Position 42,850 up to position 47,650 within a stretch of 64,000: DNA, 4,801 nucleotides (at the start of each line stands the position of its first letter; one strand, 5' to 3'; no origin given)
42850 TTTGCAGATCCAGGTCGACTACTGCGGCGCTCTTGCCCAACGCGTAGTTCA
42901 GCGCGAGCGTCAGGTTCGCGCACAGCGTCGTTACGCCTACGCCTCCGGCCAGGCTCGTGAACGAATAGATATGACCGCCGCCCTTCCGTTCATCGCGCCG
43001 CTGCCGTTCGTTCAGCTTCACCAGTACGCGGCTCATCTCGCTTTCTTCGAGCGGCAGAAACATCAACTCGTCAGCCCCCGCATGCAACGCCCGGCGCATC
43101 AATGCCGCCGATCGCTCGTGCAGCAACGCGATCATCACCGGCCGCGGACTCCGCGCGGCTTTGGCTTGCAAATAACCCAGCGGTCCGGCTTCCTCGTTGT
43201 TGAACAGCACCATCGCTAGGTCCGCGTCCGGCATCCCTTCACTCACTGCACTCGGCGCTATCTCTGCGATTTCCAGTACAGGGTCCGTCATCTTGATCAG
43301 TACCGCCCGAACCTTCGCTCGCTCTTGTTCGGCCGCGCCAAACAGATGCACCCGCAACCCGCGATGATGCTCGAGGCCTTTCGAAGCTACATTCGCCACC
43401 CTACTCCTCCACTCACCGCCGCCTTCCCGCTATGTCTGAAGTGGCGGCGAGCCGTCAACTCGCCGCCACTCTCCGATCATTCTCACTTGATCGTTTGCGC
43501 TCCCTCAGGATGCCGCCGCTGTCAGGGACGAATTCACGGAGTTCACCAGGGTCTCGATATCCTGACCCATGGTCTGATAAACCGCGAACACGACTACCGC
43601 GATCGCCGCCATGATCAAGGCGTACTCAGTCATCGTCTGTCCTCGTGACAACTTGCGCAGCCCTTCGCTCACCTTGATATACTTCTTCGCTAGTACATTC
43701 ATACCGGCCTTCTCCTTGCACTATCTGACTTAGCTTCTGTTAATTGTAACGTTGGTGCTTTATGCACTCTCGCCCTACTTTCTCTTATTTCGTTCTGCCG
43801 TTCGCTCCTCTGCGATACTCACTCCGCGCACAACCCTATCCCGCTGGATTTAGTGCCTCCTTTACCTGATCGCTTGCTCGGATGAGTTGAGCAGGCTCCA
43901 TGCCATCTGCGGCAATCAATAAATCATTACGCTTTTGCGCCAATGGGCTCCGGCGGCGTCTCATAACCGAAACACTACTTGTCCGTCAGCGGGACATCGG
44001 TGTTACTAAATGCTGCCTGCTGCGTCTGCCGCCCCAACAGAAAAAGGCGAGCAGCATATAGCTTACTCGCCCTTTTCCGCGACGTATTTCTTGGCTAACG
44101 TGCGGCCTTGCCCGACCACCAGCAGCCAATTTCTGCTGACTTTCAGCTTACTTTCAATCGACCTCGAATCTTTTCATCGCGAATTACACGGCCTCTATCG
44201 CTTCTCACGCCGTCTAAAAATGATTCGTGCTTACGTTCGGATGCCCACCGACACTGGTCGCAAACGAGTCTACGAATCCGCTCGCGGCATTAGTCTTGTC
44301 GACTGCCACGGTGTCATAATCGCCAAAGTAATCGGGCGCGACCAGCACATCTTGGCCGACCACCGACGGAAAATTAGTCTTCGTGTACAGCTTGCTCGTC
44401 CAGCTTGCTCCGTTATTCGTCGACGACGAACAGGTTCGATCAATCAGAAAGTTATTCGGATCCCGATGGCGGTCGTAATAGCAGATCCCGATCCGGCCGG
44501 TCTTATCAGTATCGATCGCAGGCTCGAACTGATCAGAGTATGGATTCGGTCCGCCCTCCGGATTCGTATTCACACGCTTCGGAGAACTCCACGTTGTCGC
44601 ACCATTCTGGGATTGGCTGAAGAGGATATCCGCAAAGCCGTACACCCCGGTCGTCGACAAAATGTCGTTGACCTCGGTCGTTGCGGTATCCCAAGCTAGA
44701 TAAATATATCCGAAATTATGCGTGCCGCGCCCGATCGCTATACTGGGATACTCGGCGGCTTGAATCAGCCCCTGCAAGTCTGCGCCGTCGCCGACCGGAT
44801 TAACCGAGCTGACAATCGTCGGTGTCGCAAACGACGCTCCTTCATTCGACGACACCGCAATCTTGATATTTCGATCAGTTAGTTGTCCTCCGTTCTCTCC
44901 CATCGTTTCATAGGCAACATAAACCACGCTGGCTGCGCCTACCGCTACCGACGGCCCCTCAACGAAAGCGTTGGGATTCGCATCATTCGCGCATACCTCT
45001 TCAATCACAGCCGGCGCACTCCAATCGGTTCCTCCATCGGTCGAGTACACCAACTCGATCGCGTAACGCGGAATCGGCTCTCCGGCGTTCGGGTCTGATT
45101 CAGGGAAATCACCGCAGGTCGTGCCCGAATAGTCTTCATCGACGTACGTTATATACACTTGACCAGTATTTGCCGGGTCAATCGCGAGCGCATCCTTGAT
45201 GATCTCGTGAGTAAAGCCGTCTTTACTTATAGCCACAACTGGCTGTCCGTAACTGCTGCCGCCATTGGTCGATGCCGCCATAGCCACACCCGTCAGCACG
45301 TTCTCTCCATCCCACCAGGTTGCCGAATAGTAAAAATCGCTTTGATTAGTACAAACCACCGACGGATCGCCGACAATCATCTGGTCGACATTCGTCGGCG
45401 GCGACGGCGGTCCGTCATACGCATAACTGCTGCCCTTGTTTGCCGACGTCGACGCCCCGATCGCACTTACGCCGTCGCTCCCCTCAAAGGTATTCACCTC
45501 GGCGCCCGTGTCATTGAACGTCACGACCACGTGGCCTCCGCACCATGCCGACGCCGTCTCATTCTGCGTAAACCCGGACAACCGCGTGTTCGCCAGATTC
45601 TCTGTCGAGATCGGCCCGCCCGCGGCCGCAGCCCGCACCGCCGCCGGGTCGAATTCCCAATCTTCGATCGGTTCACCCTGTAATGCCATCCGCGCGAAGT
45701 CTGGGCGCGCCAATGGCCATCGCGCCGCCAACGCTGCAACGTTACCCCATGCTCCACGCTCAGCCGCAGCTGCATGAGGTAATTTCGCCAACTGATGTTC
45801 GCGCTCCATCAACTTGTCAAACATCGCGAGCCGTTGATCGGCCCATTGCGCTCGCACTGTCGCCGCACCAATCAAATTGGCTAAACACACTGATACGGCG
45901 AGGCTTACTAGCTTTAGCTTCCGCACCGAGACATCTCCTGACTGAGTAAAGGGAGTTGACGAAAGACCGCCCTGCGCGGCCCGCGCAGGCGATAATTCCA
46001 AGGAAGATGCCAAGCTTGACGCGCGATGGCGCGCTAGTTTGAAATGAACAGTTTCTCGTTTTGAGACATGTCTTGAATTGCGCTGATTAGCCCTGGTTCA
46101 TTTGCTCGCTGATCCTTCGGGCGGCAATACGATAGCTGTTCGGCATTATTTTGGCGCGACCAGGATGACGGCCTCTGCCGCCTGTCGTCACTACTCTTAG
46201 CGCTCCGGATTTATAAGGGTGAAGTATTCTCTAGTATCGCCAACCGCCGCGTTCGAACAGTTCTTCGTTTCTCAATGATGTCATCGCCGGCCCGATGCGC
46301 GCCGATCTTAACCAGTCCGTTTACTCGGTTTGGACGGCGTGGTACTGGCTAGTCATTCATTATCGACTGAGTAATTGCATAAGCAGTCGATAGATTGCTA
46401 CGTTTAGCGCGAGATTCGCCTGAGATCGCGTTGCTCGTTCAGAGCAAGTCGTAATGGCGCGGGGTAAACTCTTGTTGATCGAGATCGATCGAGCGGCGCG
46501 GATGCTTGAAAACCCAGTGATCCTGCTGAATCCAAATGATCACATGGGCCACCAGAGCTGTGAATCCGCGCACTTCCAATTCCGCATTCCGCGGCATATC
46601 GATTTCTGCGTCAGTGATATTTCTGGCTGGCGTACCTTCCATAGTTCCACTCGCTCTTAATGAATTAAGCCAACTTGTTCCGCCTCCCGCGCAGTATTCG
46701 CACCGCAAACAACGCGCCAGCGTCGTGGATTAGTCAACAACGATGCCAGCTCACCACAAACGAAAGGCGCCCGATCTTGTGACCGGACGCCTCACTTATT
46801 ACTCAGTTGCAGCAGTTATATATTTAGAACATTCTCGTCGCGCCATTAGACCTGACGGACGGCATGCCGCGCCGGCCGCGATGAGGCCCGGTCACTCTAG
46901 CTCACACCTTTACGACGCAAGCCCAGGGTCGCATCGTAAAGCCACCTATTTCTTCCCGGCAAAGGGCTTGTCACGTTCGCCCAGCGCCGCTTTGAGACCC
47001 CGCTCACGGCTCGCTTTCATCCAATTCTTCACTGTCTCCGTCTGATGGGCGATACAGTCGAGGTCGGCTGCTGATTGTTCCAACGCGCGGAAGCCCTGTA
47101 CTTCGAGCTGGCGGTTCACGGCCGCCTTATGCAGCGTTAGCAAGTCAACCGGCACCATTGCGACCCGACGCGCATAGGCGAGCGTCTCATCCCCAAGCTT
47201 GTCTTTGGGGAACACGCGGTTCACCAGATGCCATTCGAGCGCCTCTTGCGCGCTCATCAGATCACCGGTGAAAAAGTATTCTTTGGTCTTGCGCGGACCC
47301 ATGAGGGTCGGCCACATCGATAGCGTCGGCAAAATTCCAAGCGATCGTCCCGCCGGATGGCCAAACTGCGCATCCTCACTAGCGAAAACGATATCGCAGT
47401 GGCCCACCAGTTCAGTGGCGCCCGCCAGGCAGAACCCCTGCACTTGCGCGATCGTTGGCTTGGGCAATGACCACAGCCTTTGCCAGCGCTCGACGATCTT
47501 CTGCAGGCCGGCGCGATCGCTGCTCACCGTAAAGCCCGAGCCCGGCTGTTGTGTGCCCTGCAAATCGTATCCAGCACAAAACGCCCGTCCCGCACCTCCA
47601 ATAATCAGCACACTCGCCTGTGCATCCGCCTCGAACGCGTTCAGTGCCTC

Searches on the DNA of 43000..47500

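Call 8: search_rna_families(source=window, start=43000, end=47500, threshold=evalue, max_evalue=1)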
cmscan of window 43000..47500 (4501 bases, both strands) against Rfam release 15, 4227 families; matches with E-value up to 1: 0.
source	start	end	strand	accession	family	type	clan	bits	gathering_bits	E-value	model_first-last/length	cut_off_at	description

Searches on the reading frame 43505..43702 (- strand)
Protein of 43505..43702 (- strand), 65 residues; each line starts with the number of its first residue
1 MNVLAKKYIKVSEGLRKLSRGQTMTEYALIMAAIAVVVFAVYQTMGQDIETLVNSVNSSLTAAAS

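Call 10: search_protein_families(library=pfam, proteins=[window:43505-43702:-], max_evalue=0.01)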
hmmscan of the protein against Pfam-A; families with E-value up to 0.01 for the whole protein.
window:43505-43702:- (65 aa): 2 families
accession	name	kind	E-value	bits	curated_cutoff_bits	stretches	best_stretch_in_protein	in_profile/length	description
PF04964.19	Flp_Fap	-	1.6e-09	37.8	32.2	1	20-59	6-45/46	Flp/Fap pilin component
PF24377.1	DUF7533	-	0.0028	18.1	27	1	14-53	22-61/74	Family of unknown function (DUF7533)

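Call 56: search_protein_families(library=ncbifam, proteins=[window:43505-43702:-], max_evalue=0.01)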
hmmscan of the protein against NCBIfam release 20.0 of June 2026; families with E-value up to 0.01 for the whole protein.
window:43505-43702:- (65 aa): 0 families
